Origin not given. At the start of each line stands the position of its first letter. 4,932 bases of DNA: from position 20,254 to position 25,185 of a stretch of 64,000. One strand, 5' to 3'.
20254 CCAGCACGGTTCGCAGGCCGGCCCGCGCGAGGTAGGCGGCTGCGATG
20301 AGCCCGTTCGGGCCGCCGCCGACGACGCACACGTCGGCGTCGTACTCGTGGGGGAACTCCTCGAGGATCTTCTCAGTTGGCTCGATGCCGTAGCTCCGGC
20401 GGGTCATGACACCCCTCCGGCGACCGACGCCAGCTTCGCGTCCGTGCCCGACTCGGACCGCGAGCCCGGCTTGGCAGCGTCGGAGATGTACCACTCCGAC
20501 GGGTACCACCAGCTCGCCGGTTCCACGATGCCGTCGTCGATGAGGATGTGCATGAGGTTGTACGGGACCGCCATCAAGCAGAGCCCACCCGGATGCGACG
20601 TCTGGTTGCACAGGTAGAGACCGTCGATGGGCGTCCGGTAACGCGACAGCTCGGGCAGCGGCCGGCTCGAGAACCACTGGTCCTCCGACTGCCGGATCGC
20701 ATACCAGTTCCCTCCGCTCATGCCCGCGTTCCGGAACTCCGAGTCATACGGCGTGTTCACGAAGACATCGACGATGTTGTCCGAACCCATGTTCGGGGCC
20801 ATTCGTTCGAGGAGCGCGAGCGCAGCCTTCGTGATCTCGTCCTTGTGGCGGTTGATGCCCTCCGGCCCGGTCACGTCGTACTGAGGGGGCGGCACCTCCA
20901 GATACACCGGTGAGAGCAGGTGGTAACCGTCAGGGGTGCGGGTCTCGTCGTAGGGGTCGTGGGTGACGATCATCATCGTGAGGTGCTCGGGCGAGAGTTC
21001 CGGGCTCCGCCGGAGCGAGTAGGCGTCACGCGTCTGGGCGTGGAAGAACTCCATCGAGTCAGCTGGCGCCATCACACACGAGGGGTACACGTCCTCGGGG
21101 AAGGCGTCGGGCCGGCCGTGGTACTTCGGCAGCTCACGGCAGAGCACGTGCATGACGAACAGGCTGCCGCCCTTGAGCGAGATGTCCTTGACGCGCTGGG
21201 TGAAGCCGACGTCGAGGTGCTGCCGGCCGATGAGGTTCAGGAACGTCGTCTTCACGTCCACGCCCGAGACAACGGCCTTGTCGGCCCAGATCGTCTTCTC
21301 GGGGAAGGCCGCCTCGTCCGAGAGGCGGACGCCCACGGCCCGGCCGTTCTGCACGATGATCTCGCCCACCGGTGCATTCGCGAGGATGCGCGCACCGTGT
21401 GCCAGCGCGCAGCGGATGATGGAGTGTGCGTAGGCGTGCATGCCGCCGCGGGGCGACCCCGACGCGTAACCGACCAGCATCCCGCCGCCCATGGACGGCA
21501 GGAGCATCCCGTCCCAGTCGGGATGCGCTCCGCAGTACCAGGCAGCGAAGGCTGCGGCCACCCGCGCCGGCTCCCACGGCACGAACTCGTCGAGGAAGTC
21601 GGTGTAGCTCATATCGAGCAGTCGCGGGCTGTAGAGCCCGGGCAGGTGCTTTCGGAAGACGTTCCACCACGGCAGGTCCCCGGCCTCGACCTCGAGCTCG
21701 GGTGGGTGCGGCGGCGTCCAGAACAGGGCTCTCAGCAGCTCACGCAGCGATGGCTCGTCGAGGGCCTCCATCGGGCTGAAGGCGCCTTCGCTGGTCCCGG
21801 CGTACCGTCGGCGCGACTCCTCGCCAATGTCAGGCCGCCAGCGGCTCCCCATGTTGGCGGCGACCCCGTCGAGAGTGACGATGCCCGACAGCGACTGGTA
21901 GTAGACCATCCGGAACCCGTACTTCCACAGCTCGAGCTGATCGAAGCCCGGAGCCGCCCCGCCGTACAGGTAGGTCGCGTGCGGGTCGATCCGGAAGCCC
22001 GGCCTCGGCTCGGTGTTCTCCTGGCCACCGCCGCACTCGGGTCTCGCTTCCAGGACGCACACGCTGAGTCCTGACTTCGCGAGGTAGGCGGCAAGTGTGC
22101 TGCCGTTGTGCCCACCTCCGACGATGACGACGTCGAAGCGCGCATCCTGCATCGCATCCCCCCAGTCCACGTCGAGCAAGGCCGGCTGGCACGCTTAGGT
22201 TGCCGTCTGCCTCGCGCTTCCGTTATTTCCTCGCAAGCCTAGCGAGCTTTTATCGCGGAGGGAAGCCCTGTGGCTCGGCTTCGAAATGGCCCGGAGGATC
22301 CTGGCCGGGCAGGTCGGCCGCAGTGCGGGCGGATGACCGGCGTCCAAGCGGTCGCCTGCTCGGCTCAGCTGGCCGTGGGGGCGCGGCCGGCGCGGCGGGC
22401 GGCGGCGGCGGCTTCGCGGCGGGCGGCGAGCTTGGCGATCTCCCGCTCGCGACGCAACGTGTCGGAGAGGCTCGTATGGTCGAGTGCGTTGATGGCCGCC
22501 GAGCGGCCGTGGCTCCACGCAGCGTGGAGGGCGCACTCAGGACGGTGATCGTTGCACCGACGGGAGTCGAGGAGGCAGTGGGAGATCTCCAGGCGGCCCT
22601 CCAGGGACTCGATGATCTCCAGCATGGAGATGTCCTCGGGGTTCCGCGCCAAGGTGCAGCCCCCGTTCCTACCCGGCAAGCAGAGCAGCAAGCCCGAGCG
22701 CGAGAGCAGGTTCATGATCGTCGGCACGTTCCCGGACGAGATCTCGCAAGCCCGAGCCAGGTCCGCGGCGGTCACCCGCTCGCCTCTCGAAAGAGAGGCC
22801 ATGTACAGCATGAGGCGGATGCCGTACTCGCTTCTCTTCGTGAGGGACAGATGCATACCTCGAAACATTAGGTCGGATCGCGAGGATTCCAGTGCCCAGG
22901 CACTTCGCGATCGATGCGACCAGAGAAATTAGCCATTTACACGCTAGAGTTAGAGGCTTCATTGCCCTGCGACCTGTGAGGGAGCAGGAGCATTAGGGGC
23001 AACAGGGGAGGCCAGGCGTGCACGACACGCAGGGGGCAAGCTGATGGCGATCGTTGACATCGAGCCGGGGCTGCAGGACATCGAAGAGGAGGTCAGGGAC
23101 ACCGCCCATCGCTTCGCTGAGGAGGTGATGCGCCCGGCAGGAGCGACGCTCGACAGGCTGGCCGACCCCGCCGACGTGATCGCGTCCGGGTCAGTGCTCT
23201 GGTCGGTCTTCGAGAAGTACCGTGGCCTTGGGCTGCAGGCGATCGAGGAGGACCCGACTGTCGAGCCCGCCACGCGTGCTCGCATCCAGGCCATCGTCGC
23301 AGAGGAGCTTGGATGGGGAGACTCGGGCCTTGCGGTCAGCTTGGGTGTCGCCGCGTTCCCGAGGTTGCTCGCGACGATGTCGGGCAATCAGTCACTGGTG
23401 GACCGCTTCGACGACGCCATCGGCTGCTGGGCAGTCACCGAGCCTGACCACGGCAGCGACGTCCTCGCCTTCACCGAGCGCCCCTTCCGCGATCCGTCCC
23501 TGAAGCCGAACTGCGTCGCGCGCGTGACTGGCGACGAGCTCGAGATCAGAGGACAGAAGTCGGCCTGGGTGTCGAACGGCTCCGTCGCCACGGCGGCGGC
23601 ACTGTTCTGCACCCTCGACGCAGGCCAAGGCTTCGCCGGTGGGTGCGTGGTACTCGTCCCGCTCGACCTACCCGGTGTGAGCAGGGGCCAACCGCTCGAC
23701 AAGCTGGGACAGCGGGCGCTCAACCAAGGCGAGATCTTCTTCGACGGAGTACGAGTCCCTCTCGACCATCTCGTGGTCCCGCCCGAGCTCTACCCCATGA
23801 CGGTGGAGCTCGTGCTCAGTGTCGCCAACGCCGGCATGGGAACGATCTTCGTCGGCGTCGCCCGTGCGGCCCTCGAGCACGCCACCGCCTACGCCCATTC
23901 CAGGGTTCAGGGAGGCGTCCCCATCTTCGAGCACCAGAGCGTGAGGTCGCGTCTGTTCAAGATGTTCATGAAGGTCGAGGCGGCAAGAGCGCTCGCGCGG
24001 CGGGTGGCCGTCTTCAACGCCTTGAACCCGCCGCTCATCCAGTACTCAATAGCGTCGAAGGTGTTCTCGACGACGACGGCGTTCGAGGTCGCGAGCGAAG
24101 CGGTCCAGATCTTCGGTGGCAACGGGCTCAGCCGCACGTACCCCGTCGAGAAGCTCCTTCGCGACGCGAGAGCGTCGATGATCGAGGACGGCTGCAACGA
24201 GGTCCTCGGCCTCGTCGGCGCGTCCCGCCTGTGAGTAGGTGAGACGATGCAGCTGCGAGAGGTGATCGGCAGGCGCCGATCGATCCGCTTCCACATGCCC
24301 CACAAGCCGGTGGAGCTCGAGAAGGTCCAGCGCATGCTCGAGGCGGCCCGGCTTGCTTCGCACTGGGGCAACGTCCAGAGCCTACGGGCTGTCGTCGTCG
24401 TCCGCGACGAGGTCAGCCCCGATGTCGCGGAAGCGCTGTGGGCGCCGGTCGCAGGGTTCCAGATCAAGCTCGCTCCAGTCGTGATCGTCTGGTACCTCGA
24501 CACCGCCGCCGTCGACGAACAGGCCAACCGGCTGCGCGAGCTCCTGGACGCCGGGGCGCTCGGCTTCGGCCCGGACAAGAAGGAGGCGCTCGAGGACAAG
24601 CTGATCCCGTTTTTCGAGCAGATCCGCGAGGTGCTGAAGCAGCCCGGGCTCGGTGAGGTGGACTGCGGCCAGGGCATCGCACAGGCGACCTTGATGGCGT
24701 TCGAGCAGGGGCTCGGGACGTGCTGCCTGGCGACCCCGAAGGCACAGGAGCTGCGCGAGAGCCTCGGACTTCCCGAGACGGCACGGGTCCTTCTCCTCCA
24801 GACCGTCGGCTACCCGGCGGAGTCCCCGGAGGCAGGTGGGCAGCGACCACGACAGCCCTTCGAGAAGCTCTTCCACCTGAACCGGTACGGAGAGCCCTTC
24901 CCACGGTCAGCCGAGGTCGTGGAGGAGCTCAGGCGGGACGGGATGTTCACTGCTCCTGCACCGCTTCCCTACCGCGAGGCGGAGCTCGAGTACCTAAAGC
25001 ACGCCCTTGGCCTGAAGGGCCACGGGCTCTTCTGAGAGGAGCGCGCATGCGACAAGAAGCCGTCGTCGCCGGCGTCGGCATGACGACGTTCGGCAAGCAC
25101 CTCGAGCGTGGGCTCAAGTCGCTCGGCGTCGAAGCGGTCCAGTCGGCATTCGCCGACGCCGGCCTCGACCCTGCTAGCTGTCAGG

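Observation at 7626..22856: Rrf2-headed ~15-kb co-directional gene train of flavoproteins, SCP2 proteins and an orphan Mo subunit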

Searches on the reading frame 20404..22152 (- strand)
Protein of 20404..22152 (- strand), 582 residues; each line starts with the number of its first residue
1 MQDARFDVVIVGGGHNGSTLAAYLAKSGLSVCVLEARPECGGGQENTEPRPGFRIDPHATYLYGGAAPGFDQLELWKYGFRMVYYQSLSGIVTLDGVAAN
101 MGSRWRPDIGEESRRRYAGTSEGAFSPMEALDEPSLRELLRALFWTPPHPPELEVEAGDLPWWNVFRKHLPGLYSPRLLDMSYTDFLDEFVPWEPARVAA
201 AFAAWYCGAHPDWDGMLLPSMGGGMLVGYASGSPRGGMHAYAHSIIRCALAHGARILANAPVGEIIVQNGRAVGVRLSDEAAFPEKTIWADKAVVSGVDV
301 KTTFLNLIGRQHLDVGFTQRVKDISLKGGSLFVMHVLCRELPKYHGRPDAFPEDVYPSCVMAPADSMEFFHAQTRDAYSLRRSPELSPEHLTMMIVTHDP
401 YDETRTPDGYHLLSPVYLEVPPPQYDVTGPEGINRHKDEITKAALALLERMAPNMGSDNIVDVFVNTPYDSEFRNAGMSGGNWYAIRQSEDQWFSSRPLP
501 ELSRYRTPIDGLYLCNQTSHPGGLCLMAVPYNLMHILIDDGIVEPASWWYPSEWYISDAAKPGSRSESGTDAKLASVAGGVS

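Call 4: search_protein_families(library=pfam, proteins=[window:20404-22152:-], max_evalue=0.01)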
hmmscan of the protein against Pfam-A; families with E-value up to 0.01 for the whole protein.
window:20404-22152:- (582 aa): 10 families
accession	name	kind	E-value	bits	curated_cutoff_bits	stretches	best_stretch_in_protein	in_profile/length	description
PF01266.30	DAO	-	2.9e-12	47.2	27.9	1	7-44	1-38/353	FAD dependent oxidoreductase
PF13450.12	NAD_binding_8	-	8.3e-10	39.3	21.9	1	10-64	1-54/68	NAD(P)-binding Rossmann-like domain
PF00890.30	FAD_binding_2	-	4.9e-07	29.7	20.4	1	7-42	1-36/414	FAD binding domain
PF01946.23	Thi4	-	2.9e-06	27.2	26.2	1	4-44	16-57/235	Thi4 family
PF01593.30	Amino_oxidase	-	3.7e-05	23.6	19.8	0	221-303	192-259/443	Flavin containing amine oxidoreductase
PF00732.25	GMC_oxred_N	-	0.00015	22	23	1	234-302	122-193/218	GMC oxidoreductase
PF12831.13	FAD_oxidored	-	0.00024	21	27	1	7-42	1-36/416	FAD dependent oxidoreductase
PF01494.25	FAD_binding_3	-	0.00044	20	22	1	6-37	2-33/349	FAD binding domain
PF07992.20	Pyr_redox_2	-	0.00071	19.5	26.1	1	7-41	2-36/291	Pyridine nucleotide-disulphide oxidoreductase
PF05834.18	Lycopene_cycl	-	0.0009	18.9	23.4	1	7-39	1-35/380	Lycopene cyclase protein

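Call 7: search_protein_families(library=ncbifam, proteins=[window:20404-22152:-], max_evalue=0.01)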
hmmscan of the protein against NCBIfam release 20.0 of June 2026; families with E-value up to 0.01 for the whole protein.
window:20404-22152:- (582 aa): 59 families (the best 25 are shown)
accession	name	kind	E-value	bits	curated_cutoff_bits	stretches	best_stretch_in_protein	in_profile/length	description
NF045689.1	BCarotKetCrtO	equivalog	2.2e-40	138.8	1000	2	181-524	185-522/563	beta-carotene ketolase CrtO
NF045637.1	carotdesatCrtDProt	equivalog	7.7e-14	51.1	580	2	235-315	218-292/485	1-hydroxycarotenoid 3,4-desaturase CrtD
TIGR02734.1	crtI_fam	subfamily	1.6e-12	46.9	238.1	2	8-57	1-49/504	phytoene desaturase family protein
TIGR02733.1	desat_CrtD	equivalog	1.9e-12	46.6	549.7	1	7-64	3-59/492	C-3',4' desaturase CrtD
TIGR02730.1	carot_isom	equivalog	2.8e-12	46.2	586.9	1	233-313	223-297/493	carotenoid isomerase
NF058655.1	CrtID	equivalog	3e-08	33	640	1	8-57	1-49/478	bifunctional phytoene desaturase/3,4-desaturase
TIGR00292.1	TIGR00292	equivalog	1.1e-07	31.4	148.3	1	5-44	21-60/254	sulfide-dependent adenosine diphosphate thiazole synthase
NF041080.1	DGGGPL_reductase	equivalog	1.7e-07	30.5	580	1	5-38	1-34/447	digeranylgeranylglycerophospholipid reductase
NF005560.0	PRK07233.1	equivalog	6.2e-07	28.6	252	1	8-43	3-38/435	hypothetical protein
TIGR02032.1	GG-red-SF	subfamily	6.6e-07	29.3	158.8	1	6-37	1-32/297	geranylgeranyl reductase family protein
NF005612.0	PRK07364.1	equivalog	1.7e-06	26.8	487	1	3-39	16-52/415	FAD-dependent hydroxylase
TIGR03970.1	mycofact_MftG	equivalog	6.5e-06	25.4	387.45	0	7-39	2-35/487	mycofactocin dehydrogenase MftG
NF004829.0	PRK06183.1-3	subfamily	1e-05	24.5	390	1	3-39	6-42/520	bifunctional 3-(3-hydroxy-phenyl)propionate/3-hydroxycinnamic acid hydroxylase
NF006130.0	PRK08274.1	equivalog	1.7e-05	23.8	369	1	3-43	3-44/467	FAD-dependent tricarballylate dehydrogenase TcuA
NF009478.0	PRK12844.1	equivalog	1.8e-05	23.3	789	0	3-43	6-46/559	3-ketosteroid-delta-1-dehydrogenase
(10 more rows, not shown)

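Call 60: find_homologous_proteins(query=window:20404-22152:-, max_evalue=1e-10)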
Query window:20404-22152:- (582 aa): 1613 proteins with E <= 1e-10 among 8000 candidates; the best 120 are listed.
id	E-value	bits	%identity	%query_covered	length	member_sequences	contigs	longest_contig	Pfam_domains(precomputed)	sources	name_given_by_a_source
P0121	0.0e+0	1378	100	100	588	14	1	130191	PF01946.24,PF01266.31,PF13450.13,PF00890.31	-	-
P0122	0.0e+0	1074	79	96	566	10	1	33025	PF01946.24,PF01266.31,PF13450.13,PF00890.31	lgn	-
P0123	0.0e+0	1073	78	97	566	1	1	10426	PF01946.24,PF01266.31,PF13450.13,PF00890.31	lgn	-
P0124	0.0e+0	1072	78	96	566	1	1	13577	PF01946.24,PF01266.31,PF01593.31,PF13450.13,PF00890.31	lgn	-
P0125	0.0e+0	1072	77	97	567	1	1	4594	PF01946.24,PF01266.31,PF01593.31,PF13450.13,PF00890.31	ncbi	-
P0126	0.0e+0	1071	78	96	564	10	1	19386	PF01946.24,PF01266.31,PF01593.31,PF13450.13,PF00890.31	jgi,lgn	jgi:phytoene dehydrogenase-like protein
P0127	0.0e+0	1068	76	96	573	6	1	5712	PF01946.24,PF01266.31,PF13450.13,PF00890.31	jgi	jgi:beta-carotene ketolase (CrtO type)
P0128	0.0e+0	1063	78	95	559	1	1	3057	PF01266.31,PF13450.13,PF00890.31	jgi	jgi:phytoene dehydrogenase-like protein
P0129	0.0e+0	1060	76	97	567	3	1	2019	PF01946.24,PF01266.31,PF13450.13,PF00890.31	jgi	jgi:phytoene dehydrogenase-like protein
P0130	0.0e+0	1055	77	96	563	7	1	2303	PF01946.24,PF01266.31,PF01593.31,PF13450.13,PF00890.31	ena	-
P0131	0.0e+0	1055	76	96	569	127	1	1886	PF01946.24,PF01266.31,PF13450.13,PF00890.31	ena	-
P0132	0.0e+0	1051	77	96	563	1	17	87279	PF01946.24,PF01266.31,PF01593.31,PF13450.13,PF00890.31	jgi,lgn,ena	-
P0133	0.0e+0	1051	77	96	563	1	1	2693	PF01946.24,PF01266.31,PF01593.31,PF13450.13,PF00890.31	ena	-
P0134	0.0e+0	1044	75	96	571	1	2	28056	PF01946.24,PF01266.31,PF13450.13,PF00890.31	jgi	jgi:phytoene dehydrogenase-like protein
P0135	0.0e+0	1042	75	97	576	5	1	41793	PF01946.24,PF01266.31,PF13450.13,PF00890.31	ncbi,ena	-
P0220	2.9e-179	616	51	96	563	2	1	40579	PF01946.24,PF01266.31,PF01593.31,PF13450.13,PF00890.31,PF12831.14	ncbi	ncbi:MAG: phytoene desaturase family protein [Dehalococcoidia bacterium]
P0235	4.6e-176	605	50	93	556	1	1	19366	PF01946.24,PF01266.31,PF01593.31,PF13450.13,PF00890.31,PF07992.21,PF12831.14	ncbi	ncbi:MAG: NAD(P)/FAD-dependent oxidoreductase [Thermodesulfobacteriota bacterium]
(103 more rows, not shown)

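Call 61: find_encoding_contigs(protein=P0235, flank=9000, max_places=1)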
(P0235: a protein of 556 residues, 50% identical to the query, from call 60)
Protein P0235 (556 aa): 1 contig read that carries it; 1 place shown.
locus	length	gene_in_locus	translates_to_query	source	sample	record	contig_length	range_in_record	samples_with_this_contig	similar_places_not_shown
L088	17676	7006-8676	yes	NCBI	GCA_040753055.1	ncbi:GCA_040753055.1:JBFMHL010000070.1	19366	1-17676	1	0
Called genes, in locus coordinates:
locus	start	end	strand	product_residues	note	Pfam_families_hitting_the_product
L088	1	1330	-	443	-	?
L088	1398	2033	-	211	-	PF00440:TetR_N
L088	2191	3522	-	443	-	PF00890:FAD_binding_2 (faint), PF01266:DAO (faint), PF07992:Pyr_redox_2 (faint), PF00732:GMC_oxred_N, PF05199:GMC_oxred_C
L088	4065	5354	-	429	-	PF00994:MoCF_biosynth, PF02464:CinA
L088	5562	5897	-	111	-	PF07883:Cupin_2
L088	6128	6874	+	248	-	PF00376:MerR (weak), PF13411:MerR_1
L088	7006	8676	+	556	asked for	PF00890:FAD_binding_2 (faint), PF01266:DAO (weak), PF01946:Thi4 (weak), PF07992:Pyr_redox_2 (faint), PF12831:FAD_oxidored (faint), PF13450:NAD_binding_8 (weak), PF01593:Amino_oxidase (weak)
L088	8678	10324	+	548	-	PF01946:Thi4, PF07992:Pyr_redox_2 (weak), PF00890:FAD_binding_2 (weak), PF01266:DAO, PF01494:FAD_binding_3 (weak), PF01593:Amino_oxidase, PF12831:FAD_oxidored, PF13450:NAD_binding_8, +1 more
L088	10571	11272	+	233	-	PF06210:DUF1003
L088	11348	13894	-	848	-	PF13589:HATPase_c_3, PF00183:HSP90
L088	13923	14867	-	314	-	-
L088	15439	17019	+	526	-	PF00389:2-Hacid_dh, PF02826:2-Hacid_dh_C, PF19304:PGDH_inter, PF01842:ACT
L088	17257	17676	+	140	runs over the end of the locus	PF08899:DUF1844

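Call 62: find_encoding_contigs(protein=P0220, flank=9000, max_places=1)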
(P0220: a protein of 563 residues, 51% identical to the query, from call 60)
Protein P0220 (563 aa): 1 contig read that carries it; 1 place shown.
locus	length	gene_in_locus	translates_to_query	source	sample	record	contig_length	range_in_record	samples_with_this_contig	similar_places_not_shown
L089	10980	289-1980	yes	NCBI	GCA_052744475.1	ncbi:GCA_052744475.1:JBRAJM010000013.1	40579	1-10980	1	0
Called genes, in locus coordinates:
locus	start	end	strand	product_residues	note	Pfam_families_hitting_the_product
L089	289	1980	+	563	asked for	PF00890:FAD_binding_2 (faint), PF01266:DAO, PF01593:Amino_oxidase (faint), PF01946:Thi4 (weak), PF12831:FAD_oxidored (weak), PF13450:NAD_binding_8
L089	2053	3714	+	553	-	PF01134:GIDA (faint), PF01266:DAO (weak), PF01494:FAD_binding_3 (weak), PF01946:Thi4, PF12831:FAD_oxidored (weak), PF13450:NAD_binding_8 (weak), PF01593:Amino_oxidase (faint)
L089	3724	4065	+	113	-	-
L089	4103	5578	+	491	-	PF00890:FAD_binding_2 (faint), PF00996:GDI (faint), PF01266:DAO (faint), PF01593:Amino_oxidase, PF12831:FAD_oxidored (faint), PF13450:NAD_binding_8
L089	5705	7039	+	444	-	PF13458:Peripla_BP_6, PF01094:ANF_receptor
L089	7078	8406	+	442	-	PF13458:Peripla_BP_6, PF01094:ANF_receptor (weak)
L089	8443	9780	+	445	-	PF13458:Peripla_BP_6, PF01094:ANF_receptor (faint)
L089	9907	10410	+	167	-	PF01475:FUR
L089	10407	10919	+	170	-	PF00210:Ferritin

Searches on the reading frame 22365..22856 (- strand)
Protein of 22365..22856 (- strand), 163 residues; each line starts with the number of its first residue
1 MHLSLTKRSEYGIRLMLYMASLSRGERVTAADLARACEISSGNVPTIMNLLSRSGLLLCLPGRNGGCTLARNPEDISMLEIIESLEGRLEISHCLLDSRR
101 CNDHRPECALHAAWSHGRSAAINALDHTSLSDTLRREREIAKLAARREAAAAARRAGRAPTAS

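Call 4: search_protein_families(library=pfam, proteins=[window:22365-22856:-], max_evalue=0.01)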
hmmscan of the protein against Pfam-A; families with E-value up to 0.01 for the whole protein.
window:22365-22856:- (163 aa): 2 families
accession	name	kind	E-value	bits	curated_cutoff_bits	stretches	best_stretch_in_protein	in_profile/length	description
PF02082.26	Rrf2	-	1.6e-29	103.2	30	1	5-134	1-130/132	Iron-dependent Transcriptional regulator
PF12802.13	MarR_2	-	0.0021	18.6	27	0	22-57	14-50/61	MarR family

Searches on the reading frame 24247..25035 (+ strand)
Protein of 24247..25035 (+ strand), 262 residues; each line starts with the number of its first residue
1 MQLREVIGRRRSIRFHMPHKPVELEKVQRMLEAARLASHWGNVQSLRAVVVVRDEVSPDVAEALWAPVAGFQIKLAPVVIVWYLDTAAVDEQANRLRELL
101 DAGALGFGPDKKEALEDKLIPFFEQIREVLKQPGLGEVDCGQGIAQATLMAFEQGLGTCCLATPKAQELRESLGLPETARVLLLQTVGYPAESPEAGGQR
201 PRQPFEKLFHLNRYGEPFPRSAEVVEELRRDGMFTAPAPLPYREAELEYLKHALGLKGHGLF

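Call 14: search_protein_families(library=pfam, proteins=[window:24247-25035:+], max_evalue=0.001)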
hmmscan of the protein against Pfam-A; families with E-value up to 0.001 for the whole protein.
window:24247-25035:+ (262 aa): 1 family
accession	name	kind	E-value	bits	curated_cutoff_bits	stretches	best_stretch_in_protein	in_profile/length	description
PF00881.29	Nitroreductase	-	4.3e-18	66.5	23.5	1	8-189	2-167/167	Nitroreductase family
